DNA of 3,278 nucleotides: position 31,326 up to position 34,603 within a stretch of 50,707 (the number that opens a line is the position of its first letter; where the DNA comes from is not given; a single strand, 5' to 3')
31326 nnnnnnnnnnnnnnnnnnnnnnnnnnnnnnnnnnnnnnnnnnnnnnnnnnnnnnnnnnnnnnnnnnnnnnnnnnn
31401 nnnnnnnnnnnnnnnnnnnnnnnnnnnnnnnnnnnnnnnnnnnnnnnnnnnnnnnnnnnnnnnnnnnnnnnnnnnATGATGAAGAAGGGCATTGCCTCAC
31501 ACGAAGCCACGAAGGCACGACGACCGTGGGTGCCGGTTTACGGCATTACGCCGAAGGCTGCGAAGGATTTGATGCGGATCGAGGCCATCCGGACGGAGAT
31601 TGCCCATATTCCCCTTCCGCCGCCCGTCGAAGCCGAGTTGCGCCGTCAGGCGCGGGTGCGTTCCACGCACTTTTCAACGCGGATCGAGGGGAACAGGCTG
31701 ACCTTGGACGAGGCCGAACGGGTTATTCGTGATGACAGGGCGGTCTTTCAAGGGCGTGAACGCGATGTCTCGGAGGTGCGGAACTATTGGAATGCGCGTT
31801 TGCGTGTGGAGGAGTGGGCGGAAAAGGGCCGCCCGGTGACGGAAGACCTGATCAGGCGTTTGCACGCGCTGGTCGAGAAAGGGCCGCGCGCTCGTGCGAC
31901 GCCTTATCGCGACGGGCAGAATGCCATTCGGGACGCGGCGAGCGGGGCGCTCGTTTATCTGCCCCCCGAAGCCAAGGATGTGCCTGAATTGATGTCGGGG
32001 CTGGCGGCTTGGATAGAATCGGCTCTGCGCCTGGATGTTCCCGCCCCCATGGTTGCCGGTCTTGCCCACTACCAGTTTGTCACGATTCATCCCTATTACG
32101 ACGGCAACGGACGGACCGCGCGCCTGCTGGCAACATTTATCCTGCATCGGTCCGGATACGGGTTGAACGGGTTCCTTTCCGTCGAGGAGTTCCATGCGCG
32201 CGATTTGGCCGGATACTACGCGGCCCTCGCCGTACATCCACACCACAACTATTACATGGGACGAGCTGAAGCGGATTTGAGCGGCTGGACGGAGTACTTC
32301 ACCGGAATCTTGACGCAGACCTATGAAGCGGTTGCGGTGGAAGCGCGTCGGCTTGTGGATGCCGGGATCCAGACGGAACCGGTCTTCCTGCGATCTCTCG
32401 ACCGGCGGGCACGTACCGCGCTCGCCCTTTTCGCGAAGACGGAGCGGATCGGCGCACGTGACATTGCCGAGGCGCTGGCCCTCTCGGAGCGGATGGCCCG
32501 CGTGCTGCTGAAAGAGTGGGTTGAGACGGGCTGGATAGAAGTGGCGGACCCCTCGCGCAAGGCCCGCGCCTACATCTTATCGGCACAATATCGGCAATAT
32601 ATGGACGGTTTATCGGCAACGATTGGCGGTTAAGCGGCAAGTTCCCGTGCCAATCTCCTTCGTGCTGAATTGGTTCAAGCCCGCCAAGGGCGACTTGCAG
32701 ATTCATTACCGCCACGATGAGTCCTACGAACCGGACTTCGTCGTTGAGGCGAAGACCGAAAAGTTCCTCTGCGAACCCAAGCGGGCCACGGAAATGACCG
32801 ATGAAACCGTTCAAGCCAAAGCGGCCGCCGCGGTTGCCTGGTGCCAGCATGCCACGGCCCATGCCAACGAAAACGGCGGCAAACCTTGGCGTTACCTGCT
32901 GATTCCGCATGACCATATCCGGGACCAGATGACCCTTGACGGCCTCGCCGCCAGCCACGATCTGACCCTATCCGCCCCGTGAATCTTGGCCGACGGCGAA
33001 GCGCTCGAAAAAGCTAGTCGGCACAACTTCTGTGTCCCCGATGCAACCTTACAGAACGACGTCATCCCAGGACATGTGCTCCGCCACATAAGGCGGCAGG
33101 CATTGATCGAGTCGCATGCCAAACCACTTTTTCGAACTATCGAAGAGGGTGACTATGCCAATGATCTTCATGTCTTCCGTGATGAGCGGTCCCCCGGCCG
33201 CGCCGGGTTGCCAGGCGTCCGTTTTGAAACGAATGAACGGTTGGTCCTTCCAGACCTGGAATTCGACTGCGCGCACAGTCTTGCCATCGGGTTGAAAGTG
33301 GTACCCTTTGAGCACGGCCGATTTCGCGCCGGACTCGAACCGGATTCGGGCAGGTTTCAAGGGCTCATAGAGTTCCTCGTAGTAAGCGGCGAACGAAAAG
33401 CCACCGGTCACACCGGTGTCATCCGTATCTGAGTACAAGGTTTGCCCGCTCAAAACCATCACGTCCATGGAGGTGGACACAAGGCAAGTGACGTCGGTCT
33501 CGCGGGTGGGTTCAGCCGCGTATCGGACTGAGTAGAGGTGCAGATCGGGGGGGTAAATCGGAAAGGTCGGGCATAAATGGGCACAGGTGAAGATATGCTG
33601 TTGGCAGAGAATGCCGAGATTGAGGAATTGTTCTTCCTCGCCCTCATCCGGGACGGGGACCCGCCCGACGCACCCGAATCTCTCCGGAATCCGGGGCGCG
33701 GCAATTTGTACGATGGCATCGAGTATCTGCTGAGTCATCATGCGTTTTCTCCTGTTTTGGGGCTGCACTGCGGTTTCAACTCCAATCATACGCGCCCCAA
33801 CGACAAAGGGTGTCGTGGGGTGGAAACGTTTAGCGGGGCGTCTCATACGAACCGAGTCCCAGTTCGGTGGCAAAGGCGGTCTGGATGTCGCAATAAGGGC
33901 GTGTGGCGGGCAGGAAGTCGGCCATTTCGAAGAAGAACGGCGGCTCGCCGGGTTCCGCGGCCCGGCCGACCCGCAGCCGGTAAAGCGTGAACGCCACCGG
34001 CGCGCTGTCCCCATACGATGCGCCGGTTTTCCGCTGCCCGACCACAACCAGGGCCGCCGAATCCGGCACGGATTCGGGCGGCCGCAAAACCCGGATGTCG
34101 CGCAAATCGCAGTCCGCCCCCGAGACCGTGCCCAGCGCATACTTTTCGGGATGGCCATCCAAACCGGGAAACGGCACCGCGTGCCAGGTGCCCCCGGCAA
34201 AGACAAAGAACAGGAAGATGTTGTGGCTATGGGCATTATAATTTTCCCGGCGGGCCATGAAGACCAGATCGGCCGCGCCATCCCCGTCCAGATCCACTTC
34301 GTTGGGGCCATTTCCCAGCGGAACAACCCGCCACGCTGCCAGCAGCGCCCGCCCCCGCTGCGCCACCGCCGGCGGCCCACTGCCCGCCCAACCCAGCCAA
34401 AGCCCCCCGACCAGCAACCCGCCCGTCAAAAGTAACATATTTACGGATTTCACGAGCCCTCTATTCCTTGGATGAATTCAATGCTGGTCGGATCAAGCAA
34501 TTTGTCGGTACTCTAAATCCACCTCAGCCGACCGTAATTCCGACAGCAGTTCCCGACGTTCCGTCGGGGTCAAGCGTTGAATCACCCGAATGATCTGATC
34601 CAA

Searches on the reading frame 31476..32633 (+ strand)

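Call 21: search_protein_families(library=pfam, proteins=[window:31476-32633:+], max_evalue=0.001)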
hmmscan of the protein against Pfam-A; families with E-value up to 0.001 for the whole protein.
window:31476-32633:+ (385 aa): 1 family
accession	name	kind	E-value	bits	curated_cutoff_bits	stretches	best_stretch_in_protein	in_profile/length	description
PF02661.23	Fic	-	1.5e-16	61.4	24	1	121-223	2-93/93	Fic/DOC family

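Call 84: search_protein_families(library=padloc, proteins=[window:31476-32633:+], max_evalue=0.01)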
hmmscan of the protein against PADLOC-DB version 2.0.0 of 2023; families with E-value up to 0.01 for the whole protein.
window:31476-32633:+ (385 aa): 7 families
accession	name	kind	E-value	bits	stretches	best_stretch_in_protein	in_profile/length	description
PDLC03963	SoFic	-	6e-49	165.3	1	54-370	51-353/361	-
PDLC04966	PDC-S24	-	1.4e-19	68.3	1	115-233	226-346/497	-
PDLC04840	PDC-S04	-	1.5e-17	62.1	1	60-222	12-173/227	-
PDLC04836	PDC-S04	-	5.8e-13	46.6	1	59-218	25-182/244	-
PDLC04839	PDC-S04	-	5.2e-10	37.3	1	197-252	133-184/205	-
PDLC04837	PDC-S04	-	2.5e-08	31.5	1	65-218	31-178/234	-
PDLC04838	PDC-S04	-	2.2e-05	22.4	1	200-231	139-170/209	-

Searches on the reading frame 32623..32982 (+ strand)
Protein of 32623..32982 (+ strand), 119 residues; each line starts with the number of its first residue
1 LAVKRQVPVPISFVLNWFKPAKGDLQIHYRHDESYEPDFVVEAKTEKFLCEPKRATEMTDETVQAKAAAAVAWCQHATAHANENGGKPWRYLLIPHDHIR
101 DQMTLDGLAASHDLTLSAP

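Call 21: search_protein_families(library=pfam, proteins=[window:32623-32982:+], max_evalue=0.001)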
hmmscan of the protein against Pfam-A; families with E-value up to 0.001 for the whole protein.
window:32623-32982:+ (119 aa): 1 family
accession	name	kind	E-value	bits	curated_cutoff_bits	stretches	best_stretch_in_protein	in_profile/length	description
PF08722.17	Tn7_TnsA-like_N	-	0.00011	23.1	26.5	1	18-76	17-75/85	TnsA-like endonuclease N terminal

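Call 84: search_protein_families(library=padloc, proteins=[window:32623-32982:+], max_evalue=0.01)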
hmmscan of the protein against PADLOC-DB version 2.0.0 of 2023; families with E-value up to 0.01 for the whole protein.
window:32623-32982:+ (119 aa): 1 family
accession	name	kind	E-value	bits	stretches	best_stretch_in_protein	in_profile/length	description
PDLC03648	REase_III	-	6.5e-27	92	1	14-115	765-866/871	Type III restriction enzyme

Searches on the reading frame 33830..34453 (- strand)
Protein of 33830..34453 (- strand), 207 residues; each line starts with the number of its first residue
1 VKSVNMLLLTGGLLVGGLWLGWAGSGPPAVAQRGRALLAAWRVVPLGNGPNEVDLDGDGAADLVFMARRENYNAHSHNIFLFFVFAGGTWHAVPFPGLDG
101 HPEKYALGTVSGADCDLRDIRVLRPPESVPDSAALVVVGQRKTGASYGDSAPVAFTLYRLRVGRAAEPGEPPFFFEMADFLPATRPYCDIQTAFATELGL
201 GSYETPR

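Call 21: search_protein_families(library=pfam, proteins=[window:33830-34453:-], max_evalue=0.001)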
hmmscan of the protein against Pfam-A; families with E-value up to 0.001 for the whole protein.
window:33830-34453:- (207 aa): 1 family
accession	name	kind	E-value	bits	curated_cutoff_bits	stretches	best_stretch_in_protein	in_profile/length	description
PF21955.1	CarG-like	-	9e-08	32.8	28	1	48-195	3-143/144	Carbapenem resistance protein CarG-like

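Call 84: search_protein_families(library=padloc, proteins=[window:33830-34453:-], max_evalue=0.01)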
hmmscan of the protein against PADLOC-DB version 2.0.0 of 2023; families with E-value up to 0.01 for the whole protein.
window:33830-34453:- (207 aa): 0 families
